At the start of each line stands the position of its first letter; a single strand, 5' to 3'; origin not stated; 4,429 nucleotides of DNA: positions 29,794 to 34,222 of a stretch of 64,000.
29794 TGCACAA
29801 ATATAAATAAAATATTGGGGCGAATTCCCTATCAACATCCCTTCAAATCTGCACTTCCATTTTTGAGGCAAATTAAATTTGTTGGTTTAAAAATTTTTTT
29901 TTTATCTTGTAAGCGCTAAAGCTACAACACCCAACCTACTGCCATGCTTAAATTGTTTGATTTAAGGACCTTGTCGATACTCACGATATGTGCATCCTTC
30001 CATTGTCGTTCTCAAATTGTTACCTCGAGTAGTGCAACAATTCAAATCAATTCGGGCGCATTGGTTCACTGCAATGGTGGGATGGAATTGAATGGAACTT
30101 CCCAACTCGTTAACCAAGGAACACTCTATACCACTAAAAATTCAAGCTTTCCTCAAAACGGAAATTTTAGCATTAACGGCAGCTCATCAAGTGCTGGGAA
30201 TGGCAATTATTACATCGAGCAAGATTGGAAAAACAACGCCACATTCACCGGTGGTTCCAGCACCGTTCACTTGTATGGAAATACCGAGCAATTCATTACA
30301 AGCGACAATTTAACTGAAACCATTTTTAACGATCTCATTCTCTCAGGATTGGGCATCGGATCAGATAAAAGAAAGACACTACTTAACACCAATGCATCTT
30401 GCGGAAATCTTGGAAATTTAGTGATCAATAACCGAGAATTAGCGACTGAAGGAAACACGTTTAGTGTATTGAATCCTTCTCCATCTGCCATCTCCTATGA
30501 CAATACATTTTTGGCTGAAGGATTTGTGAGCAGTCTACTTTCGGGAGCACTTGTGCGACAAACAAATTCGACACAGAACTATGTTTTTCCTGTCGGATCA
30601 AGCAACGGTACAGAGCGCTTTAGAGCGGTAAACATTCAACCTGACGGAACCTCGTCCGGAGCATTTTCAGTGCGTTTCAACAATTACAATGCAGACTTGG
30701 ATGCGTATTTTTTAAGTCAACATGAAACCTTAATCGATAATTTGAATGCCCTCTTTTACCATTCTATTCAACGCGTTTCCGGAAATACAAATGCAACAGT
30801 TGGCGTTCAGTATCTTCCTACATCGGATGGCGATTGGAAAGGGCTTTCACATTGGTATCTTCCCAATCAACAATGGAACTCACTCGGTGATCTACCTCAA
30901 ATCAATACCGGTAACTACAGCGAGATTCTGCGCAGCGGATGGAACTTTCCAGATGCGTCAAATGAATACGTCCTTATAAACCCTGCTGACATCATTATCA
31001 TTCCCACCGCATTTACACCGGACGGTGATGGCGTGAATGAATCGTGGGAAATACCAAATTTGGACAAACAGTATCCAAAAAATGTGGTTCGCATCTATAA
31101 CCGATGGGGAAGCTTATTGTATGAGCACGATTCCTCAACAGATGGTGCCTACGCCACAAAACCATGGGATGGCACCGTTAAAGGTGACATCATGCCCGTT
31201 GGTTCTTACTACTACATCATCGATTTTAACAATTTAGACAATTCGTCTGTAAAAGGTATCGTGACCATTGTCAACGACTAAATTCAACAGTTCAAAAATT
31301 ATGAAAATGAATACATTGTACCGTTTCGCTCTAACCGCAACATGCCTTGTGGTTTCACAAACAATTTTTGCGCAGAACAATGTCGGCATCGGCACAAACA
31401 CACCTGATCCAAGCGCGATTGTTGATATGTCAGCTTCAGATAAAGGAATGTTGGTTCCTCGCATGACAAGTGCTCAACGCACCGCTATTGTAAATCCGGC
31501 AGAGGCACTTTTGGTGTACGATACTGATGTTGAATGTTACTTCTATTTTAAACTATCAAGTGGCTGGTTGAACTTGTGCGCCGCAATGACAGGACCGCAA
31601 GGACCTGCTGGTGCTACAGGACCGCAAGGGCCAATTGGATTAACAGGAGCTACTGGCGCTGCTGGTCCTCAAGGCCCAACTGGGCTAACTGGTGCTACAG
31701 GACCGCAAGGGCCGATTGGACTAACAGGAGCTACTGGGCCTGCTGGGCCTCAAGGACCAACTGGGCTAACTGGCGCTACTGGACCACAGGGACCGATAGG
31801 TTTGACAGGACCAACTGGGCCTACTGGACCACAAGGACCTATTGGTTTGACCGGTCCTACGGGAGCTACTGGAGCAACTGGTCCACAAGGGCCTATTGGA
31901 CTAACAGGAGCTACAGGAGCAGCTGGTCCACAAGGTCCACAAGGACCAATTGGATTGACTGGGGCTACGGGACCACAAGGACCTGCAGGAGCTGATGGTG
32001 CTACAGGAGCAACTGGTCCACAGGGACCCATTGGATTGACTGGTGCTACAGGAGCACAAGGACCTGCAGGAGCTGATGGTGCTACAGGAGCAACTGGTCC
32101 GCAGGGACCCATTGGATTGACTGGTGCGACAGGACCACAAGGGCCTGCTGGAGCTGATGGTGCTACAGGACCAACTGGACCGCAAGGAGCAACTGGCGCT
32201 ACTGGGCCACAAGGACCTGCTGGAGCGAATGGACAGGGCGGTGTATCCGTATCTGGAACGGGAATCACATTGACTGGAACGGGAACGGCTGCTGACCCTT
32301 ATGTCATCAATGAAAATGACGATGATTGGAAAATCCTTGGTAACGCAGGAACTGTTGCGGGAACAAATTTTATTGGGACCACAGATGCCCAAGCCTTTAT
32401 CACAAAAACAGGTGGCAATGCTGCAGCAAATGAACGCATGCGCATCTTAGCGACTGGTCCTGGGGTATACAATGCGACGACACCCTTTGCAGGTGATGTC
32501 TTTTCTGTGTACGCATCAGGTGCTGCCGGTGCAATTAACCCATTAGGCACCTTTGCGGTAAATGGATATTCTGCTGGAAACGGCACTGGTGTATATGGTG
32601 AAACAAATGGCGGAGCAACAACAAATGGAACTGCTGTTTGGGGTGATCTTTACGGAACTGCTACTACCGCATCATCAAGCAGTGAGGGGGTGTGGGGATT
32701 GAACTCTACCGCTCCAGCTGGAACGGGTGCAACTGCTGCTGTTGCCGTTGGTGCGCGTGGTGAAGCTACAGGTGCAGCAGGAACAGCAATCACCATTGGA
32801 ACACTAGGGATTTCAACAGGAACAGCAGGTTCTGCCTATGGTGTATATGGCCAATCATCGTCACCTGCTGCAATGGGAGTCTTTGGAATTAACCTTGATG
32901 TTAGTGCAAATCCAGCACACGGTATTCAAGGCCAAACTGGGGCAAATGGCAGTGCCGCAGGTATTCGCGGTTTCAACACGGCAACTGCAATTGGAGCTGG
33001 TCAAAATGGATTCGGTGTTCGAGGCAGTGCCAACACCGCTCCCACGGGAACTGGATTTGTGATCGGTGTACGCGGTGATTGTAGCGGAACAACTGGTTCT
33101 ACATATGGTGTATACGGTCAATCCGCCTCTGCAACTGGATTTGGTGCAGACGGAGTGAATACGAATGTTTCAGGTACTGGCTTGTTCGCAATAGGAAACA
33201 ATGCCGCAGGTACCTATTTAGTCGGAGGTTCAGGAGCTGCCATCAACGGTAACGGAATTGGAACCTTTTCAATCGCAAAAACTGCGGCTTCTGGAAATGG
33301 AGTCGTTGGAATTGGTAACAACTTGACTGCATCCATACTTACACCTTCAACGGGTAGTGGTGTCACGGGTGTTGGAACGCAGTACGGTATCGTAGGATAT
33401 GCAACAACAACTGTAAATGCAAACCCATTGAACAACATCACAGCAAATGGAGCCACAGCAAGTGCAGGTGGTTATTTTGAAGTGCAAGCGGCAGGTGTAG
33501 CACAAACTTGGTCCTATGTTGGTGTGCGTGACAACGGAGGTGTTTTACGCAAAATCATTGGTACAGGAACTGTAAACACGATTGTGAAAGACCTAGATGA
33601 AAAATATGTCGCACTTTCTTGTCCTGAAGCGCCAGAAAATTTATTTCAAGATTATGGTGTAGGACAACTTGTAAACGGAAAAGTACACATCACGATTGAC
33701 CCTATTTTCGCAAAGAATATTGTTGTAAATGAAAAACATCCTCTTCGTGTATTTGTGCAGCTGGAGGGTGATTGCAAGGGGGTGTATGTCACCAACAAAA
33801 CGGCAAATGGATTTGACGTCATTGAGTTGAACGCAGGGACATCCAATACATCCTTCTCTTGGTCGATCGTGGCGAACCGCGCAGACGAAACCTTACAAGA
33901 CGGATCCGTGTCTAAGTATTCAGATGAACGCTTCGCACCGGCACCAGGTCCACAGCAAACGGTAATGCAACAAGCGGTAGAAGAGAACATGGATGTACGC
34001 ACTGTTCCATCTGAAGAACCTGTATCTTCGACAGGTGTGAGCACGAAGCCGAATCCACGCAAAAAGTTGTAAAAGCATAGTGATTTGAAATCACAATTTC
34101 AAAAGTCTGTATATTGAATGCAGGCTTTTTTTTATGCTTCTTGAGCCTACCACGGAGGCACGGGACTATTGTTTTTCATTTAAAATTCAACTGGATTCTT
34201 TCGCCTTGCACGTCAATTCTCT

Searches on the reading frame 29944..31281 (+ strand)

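Call 61: search_protein_families(library=pfam, proteins=[window:29944-31281:+], max_evalue=0.01)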
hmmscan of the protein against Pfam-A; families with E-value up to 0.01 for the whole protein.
window:29944-31281:+ (445 aa): 1 family
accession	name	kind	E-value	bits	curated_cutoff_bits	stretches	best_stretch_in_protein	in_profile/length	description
PF13585.12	CHU_C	-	5.9e-21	74.8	27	1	352-442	2-86/86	CHU_C Type IX secretion signal domain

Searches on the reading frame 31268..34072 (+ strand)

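Call 61: search_protein_families(library=pfam, proteins=[window:31268-34072:+], max_evalue=0.01)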
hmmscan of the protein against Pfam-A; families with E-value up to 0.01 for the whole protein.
window:31268-34072:+ (934 aa): 1 family
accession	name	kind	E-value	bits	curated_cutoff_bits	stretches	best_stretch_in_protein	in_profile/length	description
PF01391.23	Collagen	-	4.9e-27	93.9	27.2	2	109-166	1-58/60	Collagen triple helix repeat (20 copies)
